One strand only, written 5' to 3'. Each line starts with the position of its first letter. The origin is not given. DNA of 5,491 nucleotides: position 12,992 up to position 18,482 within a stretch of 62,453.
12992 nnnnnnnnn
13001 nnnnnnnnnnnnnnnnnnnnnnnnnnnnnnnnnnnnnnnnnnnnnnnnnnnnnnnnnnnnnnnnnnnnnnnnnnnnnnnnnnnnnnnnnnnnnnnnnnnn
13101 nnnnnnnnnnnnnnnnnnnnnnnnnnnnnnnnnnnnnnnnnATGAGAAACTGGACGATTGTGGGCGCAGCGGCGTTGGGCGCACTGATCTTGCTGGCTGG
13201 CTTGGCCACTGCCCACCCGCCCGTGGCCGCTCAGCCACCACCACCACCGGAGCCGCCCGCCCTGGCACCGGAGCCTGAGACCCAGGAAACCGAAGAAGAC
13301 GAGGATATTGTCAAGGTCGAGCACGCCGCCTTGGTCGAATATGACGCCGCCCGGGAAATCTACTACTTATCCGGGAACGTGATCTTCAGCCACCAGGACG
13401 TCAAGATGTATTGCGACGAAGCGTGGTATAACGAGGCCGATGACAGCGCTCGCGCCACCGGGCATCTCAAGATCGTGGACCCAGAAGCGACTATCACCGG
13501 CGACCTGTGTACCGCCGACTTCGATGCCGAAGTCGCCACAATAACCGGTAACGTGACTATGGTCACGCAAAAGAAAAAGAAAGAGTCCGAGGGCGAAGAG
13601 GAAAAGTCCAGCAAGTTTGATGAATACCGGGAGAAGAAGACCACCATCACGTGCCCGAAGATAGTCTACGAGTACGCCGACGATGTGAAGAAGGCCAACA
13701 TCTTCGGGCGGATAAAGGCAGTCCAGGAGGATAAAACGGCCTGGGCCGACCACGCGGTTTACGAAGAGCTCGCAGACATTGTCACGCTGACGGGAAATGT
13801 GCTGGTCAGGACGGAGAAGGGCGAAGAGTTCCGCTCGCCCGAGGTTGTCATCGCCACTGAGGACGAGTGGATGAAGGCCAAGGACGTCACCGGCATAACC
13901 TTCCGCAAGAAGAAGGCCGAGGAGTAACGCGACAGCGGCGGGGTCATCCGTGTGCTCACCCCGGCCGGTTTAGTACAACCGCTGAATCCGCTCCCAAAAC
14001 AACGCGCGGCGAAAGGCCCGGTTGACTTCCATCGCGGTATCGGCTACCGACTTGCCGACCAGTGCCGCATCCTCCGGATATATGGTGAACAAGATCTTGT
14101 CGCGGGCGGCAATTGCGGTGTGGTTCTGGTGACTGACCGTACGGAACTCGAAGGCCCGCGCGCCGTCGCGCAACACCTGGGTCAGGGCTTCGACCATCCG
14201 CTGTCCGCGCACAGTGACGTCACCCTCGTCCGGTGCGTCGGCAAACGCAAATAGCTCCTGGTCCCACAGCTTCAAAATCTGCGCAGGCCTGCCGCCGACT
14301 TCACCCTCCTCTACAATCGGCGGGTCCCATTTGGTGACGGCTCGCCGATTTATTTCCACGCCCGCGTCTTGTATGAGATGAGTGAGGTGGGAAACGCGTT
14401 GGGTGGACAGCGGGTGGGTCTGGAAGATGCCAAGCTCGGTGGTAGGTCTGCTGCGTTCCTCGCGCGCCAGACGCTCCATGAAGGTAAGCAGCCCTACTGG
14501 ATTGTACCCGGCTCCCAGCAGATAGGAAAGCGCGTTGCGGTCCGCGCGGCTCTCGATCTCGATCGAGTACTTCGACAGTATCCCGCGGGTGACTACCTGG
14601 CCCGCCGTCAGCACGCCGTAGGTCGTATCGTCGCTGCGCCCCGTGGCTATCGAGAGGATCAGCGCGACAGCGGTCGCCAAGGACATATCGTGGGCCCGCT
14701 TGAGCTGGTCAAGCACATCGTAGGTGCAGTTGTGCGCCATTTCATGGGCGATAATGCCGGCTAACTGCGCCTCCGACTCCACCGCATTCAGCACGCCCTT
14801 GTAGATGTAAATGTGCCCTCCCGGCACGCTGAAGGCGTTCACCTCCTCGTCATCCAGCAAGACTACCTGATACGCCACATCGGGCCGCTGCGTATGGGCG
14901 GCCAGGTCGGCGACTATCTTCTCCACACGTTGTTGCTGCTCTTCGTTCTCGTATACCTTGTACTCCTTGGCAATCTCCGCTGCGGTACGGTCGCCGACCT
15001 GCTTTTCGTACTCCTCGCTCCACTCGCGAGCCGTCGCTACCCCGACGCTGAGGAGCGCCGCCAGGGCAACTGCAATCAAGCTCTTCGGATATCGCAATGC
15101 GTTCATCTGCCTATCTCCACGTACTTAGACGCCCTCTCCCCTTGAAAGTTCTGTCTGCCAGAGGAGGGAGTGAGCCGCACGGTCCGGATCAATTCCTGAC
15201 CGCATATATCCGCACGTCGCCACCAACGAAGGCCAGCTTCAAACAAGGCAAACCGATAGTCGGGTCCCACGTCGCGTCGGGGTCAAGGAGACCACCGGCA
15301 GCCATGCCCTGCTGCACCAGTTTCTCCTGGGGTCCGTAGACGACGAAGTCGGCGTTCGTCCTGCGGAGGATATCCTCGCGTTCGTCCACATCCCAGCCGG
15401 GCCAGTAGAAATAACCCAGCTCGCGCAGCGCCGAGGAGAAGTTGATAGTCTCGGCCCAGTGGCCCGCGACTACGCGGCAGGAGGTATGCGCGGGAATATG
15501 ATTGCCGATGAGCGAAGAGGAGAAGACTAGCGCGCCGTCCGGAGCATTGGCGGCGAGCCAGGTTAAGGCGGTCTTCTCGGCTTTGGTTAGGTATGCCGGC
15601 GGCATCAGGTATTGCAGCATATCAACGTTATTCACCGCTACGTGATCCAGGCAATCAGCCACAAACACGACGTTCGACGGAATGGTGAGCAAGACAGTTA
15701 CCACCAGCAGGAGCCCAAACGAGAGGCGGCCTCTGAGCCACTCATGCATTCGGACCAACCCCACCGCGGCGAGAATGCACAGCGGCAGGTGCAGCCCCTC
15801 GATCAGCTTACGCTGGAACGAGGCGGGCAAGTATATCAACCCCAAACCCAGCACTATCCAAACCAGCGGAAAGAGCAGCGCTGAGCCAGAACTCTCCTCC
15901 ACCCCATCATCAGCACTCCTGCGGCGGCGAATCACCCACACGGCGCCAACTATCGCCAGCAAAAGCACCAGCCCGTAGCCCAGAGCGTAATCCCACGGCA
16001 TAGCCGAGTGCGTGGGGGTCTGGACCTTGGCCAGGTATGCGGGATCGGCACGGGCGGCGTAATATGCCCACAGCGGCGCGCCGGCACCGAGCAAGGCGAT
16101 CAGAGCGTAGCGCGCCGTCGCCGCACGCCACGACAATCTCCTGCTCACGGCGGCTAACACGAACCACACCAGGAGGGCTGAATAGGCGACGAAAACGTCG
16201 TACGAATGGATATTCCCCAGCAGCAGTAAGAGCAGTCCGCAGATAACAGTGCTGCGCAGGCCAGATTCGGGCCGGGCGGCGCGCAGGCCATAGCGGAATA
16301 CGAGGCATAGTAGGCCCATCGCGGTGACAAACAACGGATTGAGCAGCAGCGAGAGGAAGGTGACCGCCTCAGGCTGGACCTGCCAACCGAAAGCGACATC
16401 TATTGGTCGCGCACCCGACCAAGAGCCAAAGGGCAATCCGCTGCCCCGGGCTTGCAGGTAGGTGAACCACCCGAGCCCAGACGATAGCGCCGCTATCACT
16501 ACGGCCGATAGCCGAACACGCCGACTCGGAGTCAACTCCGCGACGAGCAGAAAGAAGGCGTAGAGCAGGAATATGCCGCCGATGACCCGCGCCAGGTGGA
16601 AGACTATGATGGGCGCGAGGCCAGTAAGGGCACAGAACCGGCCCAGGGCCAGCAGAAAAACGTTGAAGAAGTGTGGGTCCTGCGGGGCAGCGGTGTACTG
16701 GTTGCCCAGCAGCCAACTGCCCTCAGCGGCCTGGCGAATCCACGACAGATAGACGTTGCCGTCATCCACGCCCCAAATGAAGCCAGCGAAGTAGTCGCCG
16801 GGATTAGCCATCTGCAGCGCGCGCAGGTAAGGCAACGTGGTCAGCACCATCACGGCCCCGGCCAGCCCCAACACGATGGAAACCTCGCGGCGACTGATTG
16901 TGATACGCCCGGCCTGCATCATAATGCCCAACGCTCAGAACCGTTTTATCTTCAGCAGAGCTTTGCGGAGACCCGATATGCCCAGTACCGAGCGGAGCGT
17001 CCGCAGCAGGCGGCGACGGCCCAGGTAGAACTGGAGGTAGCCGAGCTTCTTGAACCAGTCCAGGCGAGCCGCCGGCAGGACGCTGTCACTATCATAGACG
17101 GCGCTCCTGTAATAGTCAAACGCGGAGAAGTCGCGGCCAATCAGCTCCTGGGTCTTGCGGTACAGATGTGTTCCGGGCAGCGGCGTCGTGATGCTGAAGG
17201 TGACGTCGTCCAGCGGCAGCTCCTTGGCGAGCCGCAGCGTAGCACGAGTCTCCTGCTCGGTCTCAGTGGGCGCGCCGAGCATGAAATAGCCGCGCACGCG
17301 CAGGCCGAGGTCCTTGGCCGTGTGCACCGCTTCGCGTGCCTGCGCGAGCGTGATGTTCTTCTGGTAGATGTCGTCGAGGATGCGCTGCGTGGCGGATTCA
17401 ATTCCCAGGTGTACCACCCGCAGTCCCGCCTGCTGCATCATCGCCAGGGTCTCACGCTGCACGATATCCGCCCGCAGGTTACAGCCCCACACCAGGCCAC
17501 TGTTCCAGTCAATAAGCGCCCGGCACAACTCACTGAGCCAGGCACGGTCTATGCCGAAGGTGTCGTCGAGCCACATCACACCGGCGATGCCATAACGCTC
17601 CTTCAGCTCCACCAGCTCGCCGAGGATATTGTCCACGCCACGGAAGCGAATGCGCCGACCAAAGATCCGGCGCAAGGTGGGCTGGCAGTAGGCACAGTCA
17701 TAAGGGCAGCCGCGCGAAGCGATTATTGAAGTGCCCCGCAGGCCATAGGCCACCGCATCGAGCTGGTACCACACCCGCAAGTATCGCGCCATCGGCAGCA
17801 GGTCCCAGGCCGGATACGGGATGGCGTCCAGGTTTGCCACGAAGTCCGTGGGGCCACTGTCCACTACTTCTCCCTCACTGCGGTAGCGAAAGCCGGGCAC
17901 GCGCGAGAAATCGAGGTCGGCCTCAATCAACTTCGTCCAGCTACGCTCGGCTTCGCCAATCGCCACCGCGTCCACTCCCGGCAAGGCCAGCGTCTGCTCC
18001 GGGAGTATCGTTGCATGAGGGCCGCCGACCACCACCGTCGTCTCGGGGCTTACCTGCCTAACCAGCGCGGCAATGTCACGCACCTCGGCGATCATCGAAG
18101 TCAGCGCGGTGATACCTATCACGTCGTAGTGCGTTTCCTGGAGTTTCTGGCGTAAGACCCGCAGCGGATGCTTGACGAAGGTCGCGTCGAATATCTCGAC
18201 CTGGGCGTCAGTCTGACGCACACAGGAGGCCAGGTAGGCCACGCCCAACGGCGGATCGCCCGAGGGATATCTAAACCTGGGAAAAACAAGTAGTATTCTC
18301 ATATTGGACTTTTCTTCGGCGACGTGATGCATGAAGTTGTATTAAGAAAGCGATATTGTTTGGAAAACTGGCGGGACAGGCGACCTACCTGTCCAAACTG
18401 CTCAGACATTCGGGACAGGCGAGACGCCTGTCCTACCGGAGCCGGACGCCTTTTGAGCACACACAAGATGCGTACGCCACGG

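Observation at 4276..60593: Five co-oriented copies of a ~226-bp, TA-flanked, TIR-bounded intergenic element (MITE-like family)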

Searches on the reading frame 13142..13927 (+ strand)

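Call 28: search_protein_families(library=pfam, proteins=[window:13142-13927:+])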
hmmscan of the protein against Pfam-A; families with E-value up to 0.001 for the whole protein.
window:13142-13927:+ (261 aa): 3 families
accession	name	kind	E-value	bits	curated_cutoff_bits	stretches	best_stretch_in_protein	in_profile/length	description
PF13100.11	OstA_2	-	1.7e-08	34.7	21.2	1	56-145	3-95/158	OstA-like protein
PF03968.19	LptD_N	-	2.9e-08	34.4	20.4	1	96-241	9-111/113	LptA/(LptD N-terminal domain) LPS transport protein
PF06835.18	LptC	-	0.00017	21.7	21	0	198-249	85-140/175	Lipopolysaccharide-assembly, LptC-related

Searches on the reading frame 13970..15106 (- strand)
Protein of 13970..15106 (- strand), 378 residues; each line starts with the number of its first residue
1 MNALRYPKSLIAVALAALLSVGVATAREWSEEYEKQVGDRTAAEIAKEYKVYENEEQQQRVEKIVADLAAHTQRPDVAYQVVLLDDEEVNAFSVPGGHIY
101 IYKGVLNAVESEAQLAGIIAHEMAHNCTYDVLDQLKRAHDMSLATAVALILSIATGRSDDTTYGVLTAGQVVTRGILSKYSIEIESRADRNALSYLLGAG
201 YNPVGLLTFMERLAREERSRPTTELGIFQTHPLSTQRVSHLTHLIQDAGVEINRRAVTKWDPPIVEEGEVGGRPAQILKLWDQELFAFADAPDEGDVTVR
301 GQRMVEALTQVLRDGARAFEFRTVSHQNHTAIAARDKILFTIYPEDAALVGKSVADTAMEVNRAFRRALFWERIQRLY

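Call 28: search_protein_families(library=pfam, proteins=[window:13970-15106:-])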
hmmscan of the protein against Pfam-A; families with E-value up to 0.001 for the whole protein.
window:13970-15106:- (378 aa): 1 family
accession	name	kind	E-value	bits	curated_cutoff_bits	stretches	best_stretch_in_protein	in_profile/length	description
PF01435.24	Peptidase_M48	-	1.8e-29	103.4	20.3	1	56-244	2-185/186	Peptidase family M48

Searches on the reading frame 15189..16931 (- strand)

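Call 28: search_protein_families(library=pfam, proteins=[window:15189-16931:-])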
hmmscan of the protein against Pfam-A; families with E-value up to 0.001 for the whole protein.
window:15189-16931:- (580 aa): 1 family
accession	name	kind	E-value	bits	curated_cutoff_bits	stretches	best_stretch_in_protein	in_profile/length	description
PF17197.9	DUF5134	-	0.00026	21.5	29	1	247-342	34-125/152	Domain of unknown function (DUF5134)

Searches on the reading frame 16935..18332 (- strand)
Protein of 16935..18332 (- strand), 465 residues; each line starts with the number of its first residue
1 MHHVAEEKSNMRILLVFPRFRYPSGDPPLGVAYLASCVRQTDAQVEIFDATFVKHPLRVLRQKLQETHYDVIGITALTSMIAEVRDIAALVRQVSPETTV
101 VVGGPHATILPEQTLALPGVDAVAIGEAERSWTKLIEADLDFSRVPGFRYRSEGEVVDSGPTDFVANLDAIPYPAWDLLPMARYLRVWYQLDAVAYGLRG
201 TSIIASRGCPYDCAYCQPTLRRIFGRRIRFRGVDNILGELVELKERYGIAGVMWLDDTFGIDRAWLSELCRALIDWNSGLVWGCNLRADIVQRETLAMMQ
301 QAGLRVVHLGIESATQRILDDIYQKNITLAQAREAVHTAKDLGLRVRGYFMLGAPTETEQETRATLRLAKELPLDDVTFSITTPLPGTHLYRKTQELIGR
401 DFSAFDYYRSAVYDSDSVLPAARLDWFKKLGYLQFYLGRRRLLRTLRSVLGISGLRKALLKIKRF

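Call 28: search_protein_families(library=pfam, proteins=[window:16935-18332:-])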
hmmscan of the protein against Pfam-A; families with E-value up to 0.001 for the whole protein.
window:16935-18332:- (465 aa): 2 families
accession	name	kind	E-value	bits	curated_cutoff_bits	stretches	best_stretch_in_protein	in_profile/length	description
PF02310.24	B12-binding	-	1.8e-22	79.9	32.1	1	27-130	13-115/121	B12 binding domain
PF04055.27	Radical_SAM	-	1.7e-21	77.5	29.5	1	203-369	1-166/166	Radical SAM superfamily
